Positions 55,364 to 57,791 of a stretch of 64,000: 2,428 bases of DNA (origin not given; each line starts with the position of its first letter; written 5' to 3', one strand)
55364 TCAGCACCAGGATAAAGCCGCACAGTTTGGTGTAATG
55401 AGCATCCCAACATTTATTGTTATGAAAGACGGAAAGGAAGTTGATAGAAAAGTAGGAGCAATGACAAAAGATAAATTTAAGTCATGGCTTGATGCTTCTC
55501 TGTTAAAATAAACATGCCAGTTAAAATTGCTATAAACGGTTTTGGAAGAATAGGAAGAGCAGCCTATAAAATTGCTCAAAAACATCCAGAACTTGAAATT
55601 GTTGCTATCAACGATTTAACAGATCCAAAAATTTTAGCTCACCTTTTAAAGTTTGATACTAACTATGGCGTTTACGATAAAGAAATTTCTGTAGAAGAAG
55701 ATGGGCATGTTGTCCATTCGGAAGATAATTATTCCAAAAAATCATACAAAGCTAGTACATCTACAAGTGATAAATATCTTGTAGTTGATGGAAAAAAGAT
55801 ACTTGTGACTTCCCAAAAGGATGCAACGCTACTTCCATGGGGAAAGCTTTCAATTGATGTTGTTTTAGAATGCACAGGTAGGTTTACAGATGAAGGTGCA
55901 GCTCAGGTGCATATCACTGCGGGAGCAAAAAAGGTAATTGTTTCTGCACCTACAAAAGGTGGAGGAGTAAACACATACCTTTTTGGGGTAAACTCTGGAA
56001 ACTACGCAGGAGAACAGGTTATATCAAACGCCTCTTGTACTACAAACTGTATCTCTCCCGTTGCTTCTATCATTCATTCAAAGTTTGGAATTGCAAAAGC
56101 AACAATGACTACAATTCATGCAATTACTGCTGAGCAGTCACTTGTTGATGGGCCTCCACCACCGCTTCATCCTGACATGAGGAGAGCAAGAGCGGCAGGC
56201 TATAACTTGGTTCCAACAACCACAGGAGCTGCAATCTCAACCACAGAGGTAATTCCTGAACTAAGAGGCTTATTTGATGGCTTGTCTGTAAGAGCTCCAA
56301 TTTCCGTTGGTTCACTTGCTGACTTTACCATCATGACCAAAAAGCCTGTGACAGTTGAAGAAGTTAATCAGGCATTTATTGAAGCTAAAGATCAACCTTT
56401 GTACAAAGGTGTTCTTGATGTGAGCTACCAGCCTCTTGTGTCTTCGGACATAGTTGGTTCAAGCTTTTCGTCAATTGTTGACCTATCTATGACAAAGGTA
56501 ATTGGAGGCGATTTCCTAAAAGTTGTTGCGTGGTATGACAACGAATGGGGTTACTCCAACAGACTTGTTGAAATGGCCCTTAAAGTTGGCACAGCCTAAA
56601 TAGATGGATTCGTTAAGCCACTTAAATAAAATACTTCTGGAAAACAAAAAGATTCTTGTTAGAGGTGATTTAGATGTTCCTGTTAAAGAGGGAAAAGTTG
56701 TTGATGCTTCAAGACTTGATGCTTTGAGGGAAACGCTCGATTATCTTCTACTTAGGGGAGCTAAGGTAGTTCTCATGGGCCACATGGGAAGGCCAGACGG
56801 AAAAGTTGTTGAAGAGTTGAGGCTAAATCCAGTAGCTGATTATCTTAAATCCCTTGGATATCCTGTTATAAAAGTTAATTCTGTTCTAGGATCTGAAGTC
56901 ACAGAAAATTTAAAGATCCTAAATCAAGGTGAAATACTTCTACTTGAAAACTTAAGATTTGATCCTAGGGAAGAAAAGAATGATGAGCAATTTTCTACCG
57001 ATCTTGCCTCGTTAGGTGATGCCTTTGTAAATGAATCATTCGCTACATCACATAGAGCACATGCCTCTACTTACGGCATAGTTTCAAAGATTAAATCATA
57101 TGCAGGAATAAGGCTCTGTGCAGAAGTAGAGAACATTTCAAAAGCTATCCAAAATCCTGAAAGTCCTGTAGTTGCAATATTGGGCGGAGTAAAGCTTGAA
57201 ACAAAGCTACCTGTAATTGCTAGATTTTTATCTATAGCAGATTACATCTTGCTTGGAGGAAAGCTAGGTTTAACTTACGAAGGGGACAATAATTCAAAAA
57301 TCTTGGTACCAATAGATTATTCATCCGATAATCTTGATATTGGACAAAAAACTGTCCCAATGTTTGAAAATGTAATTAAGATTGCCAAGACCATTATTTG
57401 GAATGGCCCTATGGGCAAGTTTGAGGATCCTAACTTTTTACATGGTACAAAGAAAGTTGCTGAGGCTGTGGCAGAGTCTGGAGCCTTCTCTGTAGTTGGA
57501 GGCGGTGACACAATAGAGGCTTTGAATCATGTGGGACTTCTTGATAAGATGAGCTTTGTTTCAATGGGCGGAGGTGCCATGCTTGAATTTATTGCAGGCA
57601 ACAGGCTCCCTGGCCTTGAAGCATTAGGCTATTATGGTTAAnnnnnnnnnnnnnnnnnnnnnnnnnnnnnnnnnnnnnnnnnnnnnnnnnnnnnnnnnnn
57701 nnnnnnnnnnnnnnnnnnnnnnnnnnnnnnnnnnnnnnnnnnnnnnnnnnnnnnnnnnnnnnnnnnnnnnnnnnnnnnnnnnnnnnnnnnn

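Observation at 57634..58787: Ferredoxin-like gene plus miniaturised AOR-like gene inserted between pgk and tpiA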

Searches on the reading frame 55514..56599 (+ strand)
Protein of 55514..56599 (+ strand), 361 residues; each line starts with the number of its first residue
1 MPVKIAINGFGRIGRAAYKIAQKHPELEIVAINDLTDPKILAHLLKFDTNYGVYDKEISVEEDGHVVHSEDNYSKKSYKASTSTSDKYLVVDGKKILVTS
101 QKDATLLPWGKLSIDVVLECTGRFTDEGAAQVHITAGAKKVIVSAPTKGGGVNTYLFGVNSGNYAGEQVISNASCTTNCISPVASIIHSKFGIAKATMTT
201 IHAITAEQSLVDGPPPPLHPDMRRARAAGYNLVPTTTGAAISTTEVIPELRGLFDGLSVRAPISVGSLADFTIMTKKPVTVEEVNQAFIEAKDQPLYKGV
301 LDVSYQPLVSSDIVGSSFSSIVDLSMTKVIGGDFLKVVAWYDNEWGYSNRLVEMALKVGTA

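Call 3: search_protein_families(library=pfam, proteins=[window:55514-56599:+], max_evalue=1)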
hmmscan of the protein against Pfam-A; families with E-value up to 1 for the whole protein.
window:55514-56599:+ (361 aa): 3 families
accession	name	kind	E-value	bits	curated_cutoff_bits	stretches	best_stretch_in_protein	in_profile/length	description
PF02800.25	Gp_dh_C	-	3.6e-48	163.6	24.4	1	181-341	2-158/158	Glyceraldehyde 3-phosphate dehydrogenase, C-terminal domain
PF00044.30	Gp_dh_N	-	1.1e-33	116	31.7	2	3-69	1-67/101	Glyceraldehyde 3-phosphate dehydrogenase, NAD binding domain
PF01113.26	DapB_N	-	0.0011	19.4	25.6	1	3-37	1-36/124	Dihydrodipicolinate reductase, N-terminus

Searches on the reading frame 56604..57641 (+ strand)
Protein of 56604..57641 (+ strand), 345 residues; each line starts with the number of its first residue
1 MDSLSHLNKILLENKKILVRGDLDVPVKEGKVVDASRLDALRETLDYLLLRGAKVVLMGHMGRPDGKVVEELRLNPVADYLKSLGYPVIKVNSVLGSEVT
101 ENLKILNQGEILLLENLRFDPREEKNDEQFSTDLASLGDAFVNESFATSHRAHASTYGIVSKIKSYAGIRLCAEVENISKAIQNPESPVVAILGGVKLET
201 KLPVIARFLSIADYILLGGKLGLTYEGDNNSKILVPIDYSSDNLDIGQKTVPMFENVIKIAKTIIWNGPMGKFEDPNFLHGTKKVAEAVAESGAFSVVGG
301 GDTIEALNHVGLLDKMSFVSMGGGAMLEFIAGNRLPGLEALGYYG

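Call 3: search_protein_families(library=pfam, proteins=[window:56604-57641:+], max_evalue=1)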
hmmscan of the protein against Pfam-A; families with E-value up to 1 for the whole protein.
window:56604-57641:+ (345 aa): 1 family
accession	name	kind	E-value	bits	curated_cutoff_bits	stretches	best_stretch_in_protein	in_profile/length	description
PF00162.24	PGK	-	7.6e-105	351.4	27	2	8-225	2-220/379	Phosphoglycerate kinase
